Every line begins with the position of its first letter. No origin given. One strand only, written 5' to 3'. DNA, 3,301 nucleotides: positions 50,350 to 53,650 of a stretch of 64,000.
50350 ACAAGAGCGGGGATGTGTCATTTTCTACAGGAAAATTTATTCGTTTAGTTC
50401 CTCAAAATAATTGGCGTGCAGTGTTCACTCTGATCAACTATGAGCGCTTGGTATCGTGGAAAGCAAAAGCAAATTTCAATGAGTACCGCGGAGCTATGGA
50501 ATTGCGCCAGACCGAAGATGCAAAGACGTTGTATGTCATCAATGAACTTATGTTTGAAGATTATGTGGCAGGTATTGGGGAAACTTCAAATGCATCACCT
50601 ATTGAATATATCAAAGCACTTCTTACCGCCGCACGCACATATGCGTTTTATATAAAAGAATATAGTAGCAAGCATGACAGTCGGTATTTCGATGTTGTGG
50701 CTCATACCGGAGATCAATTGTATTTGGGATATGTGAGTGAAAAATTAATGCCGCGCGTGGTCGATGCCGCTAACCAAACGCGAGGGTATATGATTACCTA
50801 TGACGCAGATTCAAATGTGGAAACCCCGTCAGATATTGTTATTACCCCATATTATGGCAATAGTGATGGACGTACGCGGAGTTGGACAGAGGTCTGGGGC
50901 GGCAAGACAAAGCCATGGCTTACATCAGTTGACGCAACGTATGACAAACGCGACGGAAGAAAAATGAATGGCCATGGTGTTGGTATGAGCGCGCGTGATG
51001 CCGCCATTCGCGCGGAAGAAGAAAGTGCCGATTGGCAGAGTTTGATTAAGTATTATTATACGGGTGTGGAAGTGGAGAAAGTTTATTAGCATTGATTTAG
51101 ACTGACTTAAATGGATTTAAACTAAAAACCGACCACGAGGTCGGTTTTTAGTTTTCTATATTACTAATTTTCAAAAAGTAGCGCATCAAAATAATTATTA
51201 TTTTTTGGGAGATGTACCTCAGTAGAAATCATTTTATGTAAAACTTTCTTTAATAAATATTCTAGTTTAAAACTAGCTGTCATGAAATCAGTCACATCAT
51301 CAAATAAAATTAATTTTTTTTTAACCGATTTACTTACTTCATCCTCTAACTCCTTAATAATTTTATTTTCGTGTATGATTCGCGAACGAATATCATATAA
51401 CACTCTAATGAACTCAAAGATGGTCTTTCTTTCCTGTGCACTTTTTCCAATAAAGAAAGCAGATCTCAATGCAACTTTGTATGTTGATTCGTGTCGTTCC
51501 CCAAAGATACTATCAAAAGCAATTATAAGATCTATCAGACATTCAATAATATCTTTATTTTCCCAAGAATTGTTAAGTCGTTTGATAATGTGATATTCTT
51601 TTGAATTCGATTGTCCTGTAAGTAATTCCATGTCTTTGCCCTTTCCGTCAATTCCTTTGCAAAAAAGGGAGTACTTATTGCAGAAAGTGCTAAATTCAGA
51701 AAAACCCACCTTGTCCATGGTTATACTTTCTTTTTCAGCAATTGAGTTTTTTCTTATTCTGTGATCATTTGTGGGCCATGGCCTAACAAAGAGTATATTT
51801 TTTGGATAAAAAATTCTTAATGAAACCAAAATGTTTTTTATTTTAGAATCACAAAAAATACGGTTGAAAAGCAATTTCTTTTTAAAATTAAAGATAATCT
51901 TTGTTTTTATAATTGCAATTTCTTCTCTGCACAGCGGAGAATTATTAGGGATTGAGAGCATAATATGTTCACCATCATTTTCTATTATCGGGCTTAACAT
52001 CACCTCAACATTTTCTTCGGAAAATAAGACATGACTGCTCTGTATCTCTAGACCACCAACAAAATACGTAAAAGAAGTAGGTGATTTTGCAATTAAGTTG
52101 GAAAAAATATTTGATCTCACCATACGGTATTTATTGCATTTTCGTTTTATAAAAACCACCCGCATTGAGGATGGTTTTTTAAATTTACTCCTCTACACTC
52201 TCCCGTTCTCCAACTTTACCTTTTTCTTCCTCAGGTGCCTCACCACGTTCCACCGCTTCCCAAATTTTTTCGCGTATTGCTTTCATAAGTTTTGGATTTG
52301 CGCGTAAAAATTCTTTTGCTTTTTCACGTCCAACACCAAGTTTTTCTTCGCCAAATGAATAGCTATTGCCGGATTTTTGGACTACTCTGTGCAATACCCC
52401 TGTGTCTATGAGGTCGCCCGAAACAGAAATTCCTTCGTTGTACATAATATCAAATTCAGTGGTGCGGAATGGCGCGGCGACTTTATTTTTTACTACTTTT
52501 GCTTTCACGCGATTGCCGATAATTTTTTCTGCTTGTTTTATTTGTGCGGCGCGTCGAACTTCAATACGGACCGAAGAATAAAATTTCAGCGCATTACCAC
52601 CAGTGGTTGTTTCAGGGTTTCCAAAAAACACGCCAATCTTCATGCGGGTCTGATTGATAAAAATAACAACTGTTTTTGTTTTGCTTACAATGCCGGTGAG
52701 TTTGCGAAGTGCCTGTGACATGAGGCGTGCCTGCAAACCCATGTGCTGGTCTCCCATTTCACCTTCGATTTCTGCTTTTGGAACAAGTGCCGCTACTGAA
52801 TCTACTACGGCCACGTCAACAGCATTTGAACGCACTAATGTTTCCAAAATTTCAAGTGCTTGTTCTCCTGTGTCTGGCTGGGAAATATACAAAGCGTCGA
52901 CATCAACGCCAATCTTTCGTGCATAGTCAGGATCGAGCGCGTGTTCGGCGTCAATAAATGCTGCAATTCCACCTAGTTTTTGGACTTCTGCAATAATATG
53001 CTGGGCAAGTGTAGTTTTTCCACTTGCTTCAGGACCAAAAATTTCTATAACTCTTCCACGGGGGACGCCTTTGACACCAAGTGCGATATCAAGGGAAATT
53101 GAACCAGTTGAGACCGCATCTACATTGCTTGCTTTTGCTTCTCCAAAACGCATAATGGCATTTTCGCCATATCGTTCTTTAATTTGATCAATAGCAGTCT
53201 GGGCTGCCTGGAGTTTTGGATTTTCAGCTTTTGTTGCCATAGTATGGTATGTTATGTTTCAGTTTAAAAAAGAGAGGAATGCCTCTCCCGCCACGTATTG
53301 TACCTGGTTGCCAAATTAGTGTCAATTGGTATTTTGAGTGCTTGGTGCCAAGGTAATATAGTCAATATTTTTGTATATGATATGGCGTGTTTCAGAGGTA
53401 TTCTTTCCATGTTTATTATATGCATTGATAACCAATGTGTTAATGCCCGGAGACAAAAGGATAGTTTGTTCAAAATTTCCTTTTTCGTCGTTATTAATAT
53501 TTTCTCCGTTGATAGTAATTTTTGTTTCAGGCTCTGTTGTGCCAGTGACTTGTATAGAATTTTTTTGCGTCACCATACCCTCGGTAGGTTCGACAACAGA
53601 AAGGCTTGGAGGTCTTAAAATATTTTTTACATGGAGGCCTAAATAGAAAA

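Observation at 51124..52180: Very AT-rich single-gene islet between two terminators beside recA encoding a HEPN-like (Rx4H) protein - candidate abortive-infection/defence gene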

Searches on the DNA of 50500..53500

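Call 86: search_rna_families(source=window, start=50500, end=53500, threshold=evalue, max_evalue=1)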
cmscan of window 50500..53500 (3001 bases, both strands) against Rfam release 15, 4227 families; matches with E-value up to 1: 0.
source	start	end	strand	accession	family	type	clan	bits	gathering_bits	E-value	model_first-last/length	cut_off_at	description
